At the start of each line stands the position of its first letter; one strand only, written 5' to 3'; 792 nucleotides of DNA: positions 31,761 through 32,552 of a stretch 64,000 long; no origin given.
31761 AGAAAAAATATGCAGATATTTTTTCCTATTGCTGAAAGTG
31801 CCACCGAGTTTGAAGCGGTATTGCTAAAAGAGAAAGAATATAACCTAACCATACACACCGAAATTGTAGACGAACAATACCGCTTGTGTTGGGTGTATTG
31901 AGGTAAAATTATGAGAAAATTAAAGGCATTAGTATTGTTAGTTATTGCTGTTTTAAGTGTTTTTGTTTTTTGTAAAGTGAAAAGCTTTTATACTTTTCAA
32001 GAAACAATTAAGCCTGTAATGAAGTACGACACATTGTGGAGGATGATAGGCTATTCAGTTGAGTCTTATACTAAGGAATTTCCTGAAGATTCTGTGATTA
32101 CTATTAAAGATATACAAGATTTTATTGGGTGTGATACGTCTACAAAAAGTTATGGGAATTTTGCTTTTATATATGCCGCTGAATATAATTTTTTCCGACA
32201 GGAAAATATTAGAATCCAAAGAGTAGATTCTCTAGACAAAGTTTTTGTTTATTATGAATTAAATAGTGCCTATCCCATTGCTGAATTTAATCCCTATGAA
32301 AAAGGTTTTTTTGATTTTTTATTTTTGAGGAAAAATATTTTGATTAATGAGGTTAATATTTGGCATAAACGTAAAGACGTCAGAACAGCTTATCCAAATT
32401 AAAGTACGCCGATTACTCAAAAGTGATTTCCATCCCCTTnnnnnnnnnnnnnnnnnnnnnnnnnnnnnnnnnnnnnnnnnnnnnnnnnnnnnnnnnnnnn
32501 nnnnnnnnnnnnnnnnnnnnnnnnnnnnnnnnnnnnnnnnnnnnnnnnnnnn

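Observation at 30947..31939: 226-bp direct repeat fusing the PPTase 3' end to the signal-peptide start of divergent lipoprotein cassettes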

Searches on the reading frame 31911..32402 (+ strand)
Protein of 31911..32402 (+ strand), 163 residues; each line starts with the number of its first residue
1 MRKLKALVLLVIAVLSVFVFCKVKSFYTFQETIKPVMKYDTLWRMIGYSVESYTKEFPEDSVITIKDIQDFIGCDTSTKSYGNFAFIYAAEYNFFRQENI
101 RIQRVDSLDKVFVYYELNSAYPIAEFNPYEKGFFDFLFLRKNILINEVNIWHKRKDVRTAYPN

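Call 7: search_protein_families(library=pfam, proteins=[window:31911-32402:+], max_evalue=0.1)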
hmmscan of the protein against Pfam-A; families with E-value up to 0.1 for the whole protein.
window:31911-32402:+ (163 aa): 0 families

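Call 18: find_homologous_proteins(query=window:31911-32402:+)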
Query window:31911-32402:+ (163 aa): 1 proteins with E <= 0.001 among 38 candidates.
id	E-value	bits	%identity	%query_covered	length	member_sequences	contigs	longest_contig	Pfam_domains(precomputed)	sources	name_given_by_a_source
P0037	2.4e-103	361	100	100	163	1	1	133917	-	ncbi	-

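Call 30: search_protein_representatives(protein=window:31911-32402:+)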
Query: 163 residues. Proteins with E-value up to 0.001 (for the whole library): 4; up to 1e-10: 2; up to 1e-30: 1. The best 4 are listed.
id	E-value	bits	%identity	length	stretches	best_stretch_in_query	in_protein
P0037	7.7e-104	360.8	100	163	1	1-163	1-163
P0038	2.3e-25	105.8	39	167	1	6-155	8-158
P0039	8.8e-09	51.9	31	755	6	84-131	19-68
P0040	4.8e-08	49.5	27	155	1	3-146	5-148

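Call 48: search_protein_families(library=ncbifam, proteins=[window:31911-32402:+], max_evalue=0.01)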
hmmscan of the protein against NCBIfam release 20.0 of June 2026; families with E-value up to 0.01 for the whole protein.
window:31911-32402:+ (163 aa): 0 families

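Call 49: search_protein_families(library=padloc, proteins=[window:31911-32402:+], max_evalue=0.01)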
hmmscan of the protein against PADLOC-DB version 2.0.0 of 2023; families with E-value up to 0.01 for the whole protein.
window:31911-32402:+ (163 aa): 0 families

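Call 58: find_encoding_contigs(protein=P0038, flank=5000, max_places=3)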
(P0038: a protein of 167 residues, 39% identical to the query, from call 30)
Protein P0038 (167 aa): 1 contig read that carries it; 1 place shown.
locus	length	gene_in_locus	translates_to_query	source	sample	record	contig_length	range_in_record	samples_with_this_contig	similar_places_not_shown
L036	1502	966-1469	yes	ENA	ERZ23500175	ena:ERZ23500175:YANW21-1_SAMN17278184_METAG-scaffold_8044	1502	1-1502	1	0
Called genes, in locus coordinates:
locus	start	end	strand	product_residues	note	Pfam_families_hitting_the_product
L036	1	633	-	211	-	?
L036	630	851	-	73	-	PF04023:FeoA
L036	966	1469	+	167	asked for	-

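Call 64: find_encoding_contigs(protein=P0037, flank=1000, max_places=2)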
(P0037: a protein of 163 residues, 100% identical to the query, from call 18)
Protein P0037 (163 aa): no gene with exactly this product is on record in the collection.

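Call 83: predict_structure(alignment_id=A3)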
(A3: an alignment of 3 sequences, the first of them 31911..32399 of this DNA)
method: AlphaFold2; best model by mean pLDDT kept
length: 163 residues; sequences in the alignment: 3
mean_pLDDT: 68.1   pTM: 0.59
mean pLDDT of the five models: 68.1, 66.9, 63.4, 45.4, 39.4
residues with pLDDT >= 90: 0; 70-90: 104; 50-70: 26; < 50: 33
segments of 3 or more residues with pLDDT < 50: 78-81, 120-126, 128-138, 153-163
pLDDT, mean of each block of 10 residues (from residue 1): 82 79 71 72 82 79 72 57 66 79 78 70 46 46 74 46 35
secondary structure, 60 per line:
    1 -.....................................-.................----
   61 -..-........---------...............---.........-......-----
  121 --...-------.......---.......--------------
elements in order: H2-38 H40-56 H65-72 H82-96 E100-105 E110-115 H133-139 E143-149
